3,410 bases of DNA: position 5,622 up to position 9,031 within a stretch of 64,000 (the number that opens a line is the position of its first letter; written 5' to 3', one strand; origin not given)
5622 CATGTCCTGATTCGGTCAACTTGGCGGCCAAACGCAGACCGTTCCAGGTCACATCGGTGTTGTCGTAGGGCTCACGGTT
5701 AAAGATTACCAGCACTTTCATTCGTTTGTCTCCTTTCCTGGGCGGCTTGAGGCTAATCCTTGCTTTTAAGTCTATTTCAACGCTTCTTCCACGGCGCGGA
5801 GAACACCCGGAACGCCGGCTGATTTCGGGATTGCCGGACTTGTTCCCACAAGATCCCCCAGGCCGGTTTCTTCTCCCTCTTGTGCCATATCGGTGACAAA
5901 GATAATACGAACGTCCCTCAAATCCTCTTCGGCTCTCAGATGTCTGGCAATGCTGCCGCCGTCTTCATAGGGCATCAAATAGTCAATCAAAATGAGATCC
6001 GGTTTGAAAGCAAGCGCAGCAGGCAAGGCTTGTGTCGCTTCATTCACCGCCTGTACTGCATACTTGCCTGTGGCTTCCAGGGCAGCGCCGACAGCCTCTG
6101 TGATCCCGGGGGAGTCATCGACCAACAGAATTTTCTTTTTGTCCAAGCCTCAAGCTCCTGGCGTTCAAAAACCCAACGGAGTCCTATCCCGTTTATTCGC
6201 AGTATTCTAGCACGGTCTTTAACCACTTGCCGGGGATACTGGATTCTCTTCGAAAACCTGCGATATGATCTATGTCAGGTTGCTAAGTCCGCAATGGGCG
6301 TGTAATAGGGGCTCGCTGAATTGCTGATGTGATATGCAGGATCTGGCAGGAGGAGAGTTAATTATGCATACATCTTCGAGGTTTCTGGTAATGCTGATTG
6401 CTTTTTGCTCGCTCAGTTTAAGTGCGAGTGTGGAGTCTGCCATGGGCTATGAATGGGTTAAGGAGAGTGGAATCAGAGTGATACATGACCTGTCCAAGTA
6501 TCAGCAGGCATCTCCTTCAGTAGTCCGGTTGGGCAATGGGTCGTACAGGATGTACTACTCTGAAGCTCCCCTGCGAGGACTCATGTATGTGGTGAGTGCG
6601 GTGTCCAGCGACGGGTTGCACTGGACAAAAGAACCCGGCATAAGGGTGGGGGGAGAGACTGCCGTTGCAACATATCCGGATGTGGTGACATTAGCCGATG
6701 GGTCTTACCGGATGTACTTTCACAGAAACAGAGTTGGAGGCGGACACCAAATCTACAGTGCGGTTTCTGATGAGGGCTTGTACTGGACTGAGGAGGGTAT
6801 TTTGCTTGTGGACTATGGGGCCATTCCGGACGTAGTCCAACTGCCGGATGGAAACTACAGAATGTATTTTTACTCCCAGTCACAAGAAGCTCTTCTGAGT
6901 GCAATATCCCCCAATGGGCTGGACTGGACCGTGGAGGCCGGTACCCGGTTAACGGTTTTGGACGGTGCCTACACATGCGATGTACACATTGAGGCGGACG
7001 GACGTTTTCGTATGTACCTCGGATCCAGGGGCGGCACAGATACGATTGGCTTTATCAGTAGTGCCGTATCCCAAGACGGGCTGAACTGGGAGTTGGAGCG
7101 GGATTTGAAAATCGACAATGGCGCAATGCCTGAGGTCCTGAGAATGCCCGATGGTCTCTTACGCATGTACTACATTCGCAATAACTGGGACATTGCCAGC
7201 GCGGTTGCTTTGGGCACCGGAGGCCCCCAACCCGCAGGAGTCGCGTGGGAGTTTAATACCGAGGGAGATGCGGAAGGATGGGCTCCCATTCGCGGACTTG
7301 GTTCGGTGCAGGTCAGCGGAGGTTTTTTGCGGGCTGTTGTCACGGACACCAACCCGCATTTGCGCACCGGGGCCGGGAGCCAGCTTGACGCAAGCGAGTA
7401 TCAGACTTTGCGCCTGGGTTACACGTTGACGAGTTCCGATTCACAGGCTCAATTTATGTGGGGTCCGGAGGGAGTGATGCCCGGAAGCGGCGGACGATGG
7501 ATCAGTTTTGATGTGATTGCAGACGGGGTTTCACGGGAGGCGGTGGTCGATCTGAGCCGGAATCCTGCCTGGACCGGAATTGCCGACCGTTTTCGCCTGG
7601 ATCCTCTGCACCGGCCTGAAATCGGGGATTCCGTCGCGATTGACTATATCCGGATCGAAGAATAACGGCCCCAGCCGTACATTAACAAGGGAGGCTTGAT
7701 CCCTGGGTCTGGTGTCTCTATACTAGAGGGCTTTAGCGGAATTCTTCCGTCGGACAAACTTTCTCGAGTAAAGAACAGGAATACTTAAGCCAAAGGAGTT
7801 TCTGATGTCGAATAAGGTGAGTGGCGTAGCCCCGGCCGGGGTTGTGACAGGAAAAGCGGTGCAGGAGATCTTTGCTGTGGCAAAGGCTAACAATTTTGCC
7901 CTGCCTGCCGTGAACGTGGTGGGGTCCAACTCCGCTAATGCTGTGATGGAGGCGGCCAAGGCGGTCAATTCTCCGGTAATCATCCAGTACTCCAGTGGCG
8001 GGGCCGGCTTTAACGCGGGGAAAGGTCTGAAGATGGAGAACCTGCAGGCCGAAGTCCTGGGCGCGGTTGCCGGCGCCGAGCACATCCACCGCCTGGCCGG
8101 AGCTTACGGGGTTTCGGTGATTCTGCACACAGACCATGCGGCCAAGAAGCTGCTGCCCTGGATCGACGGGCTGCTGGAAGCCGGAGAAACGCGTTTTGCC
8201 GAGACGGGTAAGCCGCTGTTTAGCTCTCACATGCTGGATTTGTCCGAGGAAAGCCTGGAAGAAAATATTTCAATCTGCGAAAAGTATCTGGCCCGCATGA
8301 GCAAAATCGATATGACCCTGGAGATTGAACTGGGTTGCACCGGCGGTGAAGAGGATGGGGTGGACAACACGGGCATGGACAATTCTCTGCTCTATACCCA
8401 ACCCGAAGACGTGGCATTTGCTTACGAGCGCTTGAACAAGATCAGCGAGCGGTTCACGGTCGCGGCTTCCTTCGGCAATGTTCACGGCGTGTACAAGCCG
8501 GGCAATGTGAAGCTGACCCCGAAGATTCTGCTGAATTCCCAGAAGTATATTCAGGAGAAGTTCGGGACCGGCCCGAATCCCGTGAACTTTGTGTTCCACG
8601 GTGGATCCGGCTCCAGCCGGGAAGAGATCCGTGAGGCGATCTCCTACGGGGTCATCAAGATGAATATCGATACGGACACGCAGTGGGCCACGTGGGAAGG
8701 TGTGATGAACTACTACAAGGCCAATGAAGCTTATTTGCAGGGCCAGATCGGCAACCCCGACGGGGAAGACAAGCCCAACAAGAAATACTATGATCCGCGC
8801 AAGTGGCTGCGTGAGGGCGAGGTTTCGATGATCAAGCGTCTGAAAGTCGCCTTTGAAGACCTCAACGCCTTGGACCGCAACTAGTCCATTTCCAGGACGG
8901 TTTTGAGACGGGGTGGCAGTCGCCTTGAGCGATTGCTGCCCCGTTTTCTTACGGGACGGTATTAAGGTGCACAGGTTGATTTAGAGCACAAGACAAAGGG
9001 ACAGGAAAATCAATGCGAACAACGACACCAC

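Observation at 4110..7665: A ~150-aa C-terminal domain shared between the S8 protease and the BNR-propeller protein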

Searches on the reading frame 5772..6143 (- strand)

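Call 15: search_protein_families(library=pfam, proteins=[window:5772-6143:-], max_evalue=0.001)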
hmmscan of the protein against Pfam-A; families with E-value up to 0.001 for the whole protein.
window:5772-6143:- (123 aa): 1 family
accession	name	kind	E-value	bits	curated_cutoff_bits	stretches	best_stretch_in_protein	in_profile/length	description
PF00072.30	Response_reg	-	2.1e-13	50.8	30.2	1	5-88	1-81/111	Response regulator receiver domain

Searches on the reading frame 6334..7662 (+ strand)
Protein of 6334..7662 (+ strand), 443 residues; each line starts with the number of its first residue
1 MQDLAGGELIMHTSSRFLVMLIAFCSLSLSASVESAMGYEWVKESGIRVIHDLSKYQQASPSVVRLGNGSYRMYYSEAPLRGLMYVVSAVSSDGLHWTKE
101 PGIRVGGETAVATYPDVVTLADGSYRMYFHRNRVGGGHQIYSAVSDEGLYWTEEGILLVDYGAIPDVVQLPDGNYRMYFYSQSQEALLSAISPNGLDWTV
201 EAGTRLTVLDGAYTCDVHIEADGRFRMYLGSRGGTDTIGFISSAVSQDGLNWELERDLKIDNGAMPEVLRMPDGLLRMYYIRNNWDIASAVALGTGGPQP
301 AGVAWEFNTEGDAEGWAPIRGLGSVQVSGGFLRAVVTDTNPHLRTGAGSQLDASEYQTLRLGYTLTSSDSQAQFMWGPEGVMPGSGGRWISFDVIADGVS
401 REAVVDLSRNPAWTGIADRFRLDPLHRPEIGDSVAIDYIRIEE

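Call 4: search_protein_families(library=pfam, proteins=[window:6334-7662:+], max_evalue=1)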
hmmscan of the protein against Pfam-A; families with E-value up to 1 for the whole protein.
window:6334-7662:+ (443 aa): 3 families
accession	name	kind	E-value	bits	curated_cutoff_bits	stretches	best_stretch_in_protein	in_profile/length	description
PF00251.26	Glyco_hydro_32N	-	0.0094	16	22.1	0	67-101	18-55/307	Glycosyl hydrolases family 32 N-terminal domain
PF10410.14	DnaB_bind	-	0.027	15.2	20.6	0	264-282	27-45/56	DnaB-helicase binding domain of primase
PF14660.12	DUF4458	-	0.17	12.4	22.4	1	158-203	64-112/114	Domain of unknown function (DUF4458)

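Call 5: search_protein_families(library=ncbifam, proteins=[window:6334-7662:+], max_evalue=1)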
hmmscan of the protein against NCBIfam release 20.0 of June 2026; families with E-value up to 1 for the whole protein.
window:6334-7662:+ (443 aa): 2 families
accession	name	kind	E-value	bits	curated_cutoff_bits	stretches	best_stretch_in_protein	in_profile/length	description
NF053746.1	NdoAlphArabAbnB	equivalog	0.0065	15.3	750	0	164-191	76-103/446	arabinan endo-1,5-alpha-L-arabinosidase AbnB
NF049889.1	AlphArabdaseBT0360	equivalog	0.45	8.9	600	1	41-76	231-266/639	arabinan endo-1,5-alpha-L-arabinosidase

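Call 16: predict_structure(protein=window:6334-7662:+)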
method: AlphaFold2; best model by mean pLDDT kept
length: 443 residues; sequences in the alignment: 1
mean_pLDDT: 32.8   pTM: 0.23
mean pLDDT of the five models: 32.8, 29.4, 28.0, 27.2, 26.9
residues with pLDDT >= 90: 0; 70-90: 0; 50-70: 0; < 50: 443
segments of 3 or more residues with pLDDT < 50: 1-443
pLDDT, mean of each block of 10 residues (from residue 1): 28 33 34 34 35 36 37 34 29 27 31 32 32 27 29 31 36 38 36 36 39 44 44 35 30 31 29 29 24 25 29 26 26 27 22 29 37 39 37 41 38 34 36 33 31
secondary structure, 60 per line:
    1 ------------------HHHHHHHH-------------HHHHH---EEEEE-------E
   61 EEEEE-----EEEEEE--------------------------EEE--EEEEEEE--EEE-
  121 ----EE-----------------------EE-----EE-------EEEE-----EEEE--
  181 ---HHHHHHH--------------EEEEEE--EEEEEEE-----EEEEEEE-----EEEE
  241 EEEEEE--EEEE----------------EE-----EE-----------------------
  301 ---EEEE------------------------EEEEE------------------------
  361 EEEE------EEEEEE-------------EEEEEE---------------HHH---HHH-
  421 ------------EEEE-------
elements in order: H19-26 H40-44 E48-52 E60-65 E71-76 E103-105 E108-114 E117-119 E166-169 E175-178 H184-190 E205-210 E213-219 E225-231 E237-246 E249-252 E304-307 E332-336 E361-364 E371-376 E390-395 E433-436

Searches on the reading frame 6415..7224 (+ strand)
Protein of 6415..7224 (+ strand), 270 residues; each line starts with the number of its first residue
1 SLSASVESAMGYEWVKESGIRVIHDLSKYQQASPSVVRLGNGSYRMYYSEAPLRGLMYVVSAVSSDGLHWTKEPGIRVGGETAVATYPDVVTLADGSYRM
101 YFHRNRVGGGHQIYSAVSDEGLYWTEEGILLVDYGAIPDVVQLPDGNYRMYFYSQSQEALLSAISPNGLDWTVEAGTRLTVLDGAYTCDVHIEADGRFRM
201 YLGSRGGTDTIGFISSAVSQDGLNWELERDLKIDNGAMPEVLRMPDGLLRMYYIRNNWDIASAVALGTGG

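Call 45: search_solved_structures(query=window:6415-7224:+, max_evalue=10, show_alignments=1)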
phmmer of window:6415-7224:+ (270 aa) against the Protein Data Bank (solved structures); distinct sequences matched with E-value up to 10: 3.
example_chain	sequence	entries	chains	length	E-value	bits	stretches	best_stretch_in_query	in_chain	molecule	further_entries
6iqm_A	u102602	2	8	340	0.62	12.6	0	125-210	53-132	Glyceraldehyde-3-phosphate dehydrogenase, type I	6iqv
8hmn_A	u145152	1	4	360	0.72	12.4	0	125-210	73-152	Glyceraldehyde-3-phosphate dehydrogenase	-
1uyp_A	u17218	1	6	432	1.3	11.5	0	10-97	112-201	BETA-FRUCTOSIDASE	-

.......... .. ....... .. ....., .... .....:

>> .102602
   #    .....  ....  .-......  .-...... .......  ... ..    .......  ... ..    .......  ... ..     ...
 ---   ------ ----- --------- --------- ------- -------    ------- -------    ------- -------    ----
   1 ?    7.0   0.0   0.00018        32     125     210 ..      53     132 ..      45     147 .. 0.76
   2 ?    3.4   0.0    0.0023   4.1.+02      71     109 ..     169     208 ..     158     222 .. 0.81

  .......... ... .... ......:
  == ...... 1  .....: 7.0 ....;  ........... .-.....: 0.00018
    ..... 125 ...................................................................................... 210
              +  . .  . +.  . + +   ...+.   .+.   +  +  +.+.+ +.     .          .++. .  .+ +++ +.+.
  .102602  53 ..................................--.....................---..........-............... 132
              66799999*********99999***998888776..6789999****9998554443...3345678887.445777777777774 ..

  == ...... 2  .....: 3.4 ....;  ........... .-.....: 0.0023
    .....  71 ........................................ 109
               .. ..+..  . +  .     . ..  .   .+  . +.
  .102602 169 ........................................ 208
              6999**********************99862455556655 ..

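Call 56: find_homologous_proteins(query=window:6415-7224:+, max_evalue=0.001)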
Query window:6415-7224:+ (270 aa): 167 proteins with E <= 0.001 among 3802 candidates; the best 120 are listed.
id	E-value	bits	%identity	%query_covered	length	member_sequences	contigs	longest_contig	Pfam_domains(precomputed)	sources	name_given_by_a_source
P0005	2.4e-177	606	100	100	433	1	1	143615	-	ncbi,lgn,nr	ncbi:MAG: hypothetical protein JW937_01310 [Candidatus Omnitrophica bacterium]|nr:hypothetical prote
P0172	9.2e-62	227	42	78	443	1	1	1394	PF22847.3,PF00251.27,PF04041.20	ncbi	-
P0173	2.1e-57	213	43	79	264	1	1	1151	PF22847.3,PF00251.27,PF04041.20,PF04616.21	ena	-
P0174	3.8e-49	186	39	79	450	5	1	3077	PF00251.27,PF04041.20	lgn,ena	-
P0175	9.0e-44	168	34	94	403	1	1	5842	PF22847.3,PF00251.27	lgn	-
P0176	9.0e-44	168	34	93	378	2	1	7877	PF22847.3,PF00251.27,PF25852.1,PF04041.20,PF13088.13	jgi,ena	-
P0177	3.8e-41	159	40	77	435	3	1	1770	PF00251.27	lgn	-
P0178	1.6e-39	154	34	89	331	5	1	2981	PF04041.20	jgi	jgi:predicted GH43/DUF377 family glycosyl hydrolase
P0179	4.6e-38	149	33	96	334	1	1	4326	-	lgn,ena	-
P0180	6.8e-38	149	35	93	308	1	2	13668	PF22847.3,PF00251.27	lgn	-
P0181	1.3e-37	148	38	86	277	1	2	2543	PF22847.3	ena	-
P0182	2.3e-37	147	39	90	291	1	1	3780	-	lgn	-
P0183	2.6e-37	147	32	94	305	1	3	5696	PF22847.3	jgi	jgi:predicted GH43/DUF377 family glycosyl hydrolase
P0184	4.4e-37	146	34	95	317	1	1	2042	PF13088.13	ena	-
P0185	4.9e-37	146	38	98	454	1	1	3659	PF00251.27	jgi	-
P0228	2.4e-27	114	39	92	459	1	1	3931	PF13715.13,PF13620.13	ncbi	-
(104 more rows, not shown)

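Call 58: search_protein_families(library=pfam, proteins=[P0172, P0176, P0178, P0184, P0228], max_evalue=0.01)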
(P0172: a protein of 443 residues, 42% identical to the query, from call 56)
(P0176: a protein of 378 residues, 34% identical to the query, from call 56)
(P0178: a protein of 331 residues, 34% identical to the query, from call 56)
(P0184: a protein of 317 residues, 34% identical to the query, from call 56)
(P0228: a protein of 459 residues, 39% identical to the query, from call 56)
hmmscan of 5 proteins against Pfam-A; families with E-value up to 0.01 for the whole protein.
P0172 (443 aa): 3 families
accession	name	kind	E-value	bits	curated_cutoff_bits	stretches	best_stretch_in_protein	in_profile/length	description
PF04041.19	Glyco_hydro_130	-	1.7e-09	37.5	26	1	251-309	70-127/320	beta-1,4-mannooligosaccharide phosphorylase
PF00251.26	Glyco_hydro_32N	-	1.5e-08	35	22.1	1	57-159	17-124/307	Glycosyl hydrolases family 32 N-terminal domain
PF13088.12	BNR_2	-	9.7e-05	22.3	31.4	0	149-296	32-178/277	BNR repeat-like domain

P0176 (378 aa): 4 families
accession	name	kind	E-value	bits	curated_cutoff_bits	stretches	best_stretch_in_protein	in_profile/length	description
PF04041.19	Glyco_hydro_130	-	1.9e-10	40.6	26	2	215-280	56-120/320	beta-1,4-mannooligosaccharide phosphorylase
PF00251.26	Glyco_hydro_32N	-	2.5e-10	40.9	22.1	2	158-281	17-154/307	Glycosyl hydrolases family 32 N-terminal domain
PF13088.12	BNR_2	-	4.6e-07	29.9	31.4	1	61-249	81-258/277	BNR repeat-like domain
PF19755.4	DUF6242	-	3.3e-05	24.3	29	0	183-269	125-206/217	Domain of unknown function (DUF6242)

P0178 (331 aa): 2 families
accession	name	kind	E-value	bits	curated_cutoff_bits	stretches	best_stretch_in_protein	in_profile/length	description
PF04041.19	Glyco_hydro_130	-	7.1e-10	38.8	26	1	68-187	55-174/320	beta-1,4-mannooligosaccharide phosphorylase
PF00251.26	Glyco_hydro_32N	-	0.0001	22.4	22.1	1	60-152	16-113/307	Glycosyl hydrolases family 32 N-terminal domain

P0184 (317 aa): 2 families
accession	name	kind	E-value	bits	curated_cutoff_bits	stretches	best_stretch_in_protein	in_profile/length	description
PF13088.12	BNR_2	-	1.2e-05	25.2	31.4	0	59-145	128-200/277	BNR repeat-like domain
PF00251.26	Glyco_hydro_32N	-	0.00064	19.8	22.1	0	24-247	52-272/307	Glycosyl hydrolases family 32 N-terminal domain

P0228 (459 aa): 10 families
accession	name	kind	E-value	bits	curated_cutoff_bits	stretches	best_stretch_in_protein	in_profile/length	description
PF13620.12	CarboxypepD_reg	-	2.5e-21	76.3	32.3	1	337-413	2-82/82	Carboxypeptidase regulatory-like domain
PF13715.12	CarbopepD_reg_2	-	1.3e-12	48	32.2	1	337-417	1-81/88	CarboxypepD_reg-like domain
PF17210.9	SdrD_B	-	7.1e-05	23.4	29.7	1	341-399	16-78/112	SdrD B-like domain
PF02369.22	Big_1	-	8.4e-05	23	34.9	1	331-399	15-91/93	Bacterial Ig-like domain (group 1)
PF04041.19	Glyco_hydro_130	-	0.0026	17.2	26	0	267-318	72-122/320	beta-1,4-mannooligosaccharide phosphorylase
PF00775.27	Dioxygenase_C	-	0.0032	17.4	27.3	0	337-356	32-51/182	Dioxygenase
PF17802.7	SpaA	-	0.0036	17.9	23.1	1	336-409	2-86/91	Prealbumin-like fold domain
PF09134.16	Invasin_D3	-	0.0075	17.2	33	1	330-403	17-98/98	Invasin, domain 3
PF16371.11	MetallophosN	-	0.0081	16.8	35.6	0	339-382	1-41/77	N terminal of Calcineurin-like phosphoesterase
PF00251.26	Glyco_hydro_32N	-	0.0092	16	22.1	0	243-317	20-91/307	Glycosyl hydrolases family 32 N-terminal domain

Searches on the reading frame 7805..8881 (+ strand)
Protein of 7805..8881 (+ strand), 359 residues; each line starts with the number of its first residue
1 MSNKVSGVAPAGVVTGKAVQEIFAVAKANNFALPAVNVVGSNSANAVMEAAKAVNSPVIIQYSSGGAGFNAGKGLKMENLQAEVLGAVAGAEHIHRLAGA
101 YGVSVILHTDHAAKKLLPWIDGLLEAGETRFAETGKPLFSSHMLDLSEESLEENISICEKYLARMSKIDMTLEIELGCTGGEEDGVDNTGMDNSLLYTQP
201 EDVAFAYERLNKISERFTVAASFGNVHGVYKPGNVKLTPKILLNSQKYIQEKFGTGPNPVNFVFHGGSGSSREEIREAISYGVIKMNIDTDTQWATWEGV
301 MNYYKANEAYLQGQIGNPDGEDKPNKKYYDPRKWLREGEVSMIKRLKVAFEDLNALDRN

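Call 15: search_protein_families(library=pfam, proteins=[window:7805-8881:+], max_evalue=0.001)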
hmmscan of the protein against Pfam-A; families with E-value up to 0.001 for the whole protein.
window:7805-8881:+ (359 aa): 1 family
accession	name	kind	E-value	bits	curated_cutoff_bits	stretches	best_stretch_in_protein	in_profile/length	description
PF01116.26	F_bP_aldolase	-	2.6e-80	270.4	25.5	1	19-355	3-274/277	Fructose-bisphosphate aldolase class-II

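Call 47: list_cluster_members(proteins=[window:7805-8881:+, window:9013-9843:+, window:12162-13592:+, P0002, P0005, window:14428-15741:+, window:31742-33577:+])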
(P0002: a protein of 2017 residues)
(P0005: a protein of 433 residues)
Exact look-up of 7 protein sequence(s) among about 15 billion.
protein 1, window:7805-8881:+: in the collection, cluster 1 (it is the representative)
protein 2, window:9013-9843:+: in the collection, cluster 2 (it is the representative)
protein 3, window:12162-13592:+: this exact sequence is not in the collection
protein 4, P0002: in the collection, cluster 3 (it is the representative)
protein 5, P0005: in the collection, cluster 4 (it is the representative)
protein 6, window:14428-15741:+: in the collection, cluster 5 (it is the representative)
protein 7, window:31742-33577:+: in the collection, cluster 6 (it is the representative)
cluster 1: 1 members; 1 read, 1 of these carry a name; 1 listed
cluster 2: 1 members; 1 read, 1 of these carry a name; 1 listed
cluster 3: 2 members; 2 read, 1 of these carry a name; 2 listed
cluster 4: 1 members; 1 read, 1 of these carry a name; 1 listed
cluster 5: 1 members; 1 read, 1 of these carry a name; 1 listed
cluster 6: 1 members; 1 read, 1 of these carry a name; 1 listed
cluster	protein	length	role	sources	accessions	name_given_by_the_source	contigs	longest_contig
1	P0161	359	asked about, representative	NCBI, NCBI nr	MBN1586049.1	MAG: class II fructose-bisphosphate aldolase [Candidatus Omnitrophica bacterium] | class II fructose-bisphosphate aldolase [Candidatus Omnitrophota bacterium]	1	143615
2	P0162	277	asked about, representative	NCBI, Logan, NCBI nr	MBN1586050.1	MAG: M48 family metallopeptidase [Candidatus Omnitrophica bacterium] | M48 family metallopeptidase [Candidatus Omnitrophota bacterium]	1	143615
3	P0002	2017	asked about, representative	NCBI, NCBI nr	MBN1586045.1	MAG: S8 family serine peptidase [Candidatus Omnitrophica bacterium] | S8 family serine peptidase [Candidatus Omnitrophota bacterium]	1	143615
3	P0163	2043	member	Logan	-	-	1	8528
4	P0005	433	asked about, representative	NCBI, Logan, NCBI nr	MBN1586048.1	MAG: hypothetical protein JW937_01310 [Candidatus Omnitrophica bacterium] | hypothetical protein [Candidatus Omnitrophota bacterium]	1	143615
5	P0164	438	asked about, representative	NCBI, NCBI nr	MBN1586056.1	MAG: ATP-grasp domain-containing protein [Candidatus Omnitrophica bacterium] | ATP-grasp domain-containing protein [Candidatus Omnitrophota bacterium]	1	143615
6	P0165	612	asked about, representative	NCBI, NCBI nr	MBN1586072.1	MAG: translational GTPase TypA [Candidatus Omnitrophica bacterium] | translational GTPase TypA [Candidatus Omnitrophota bacterium]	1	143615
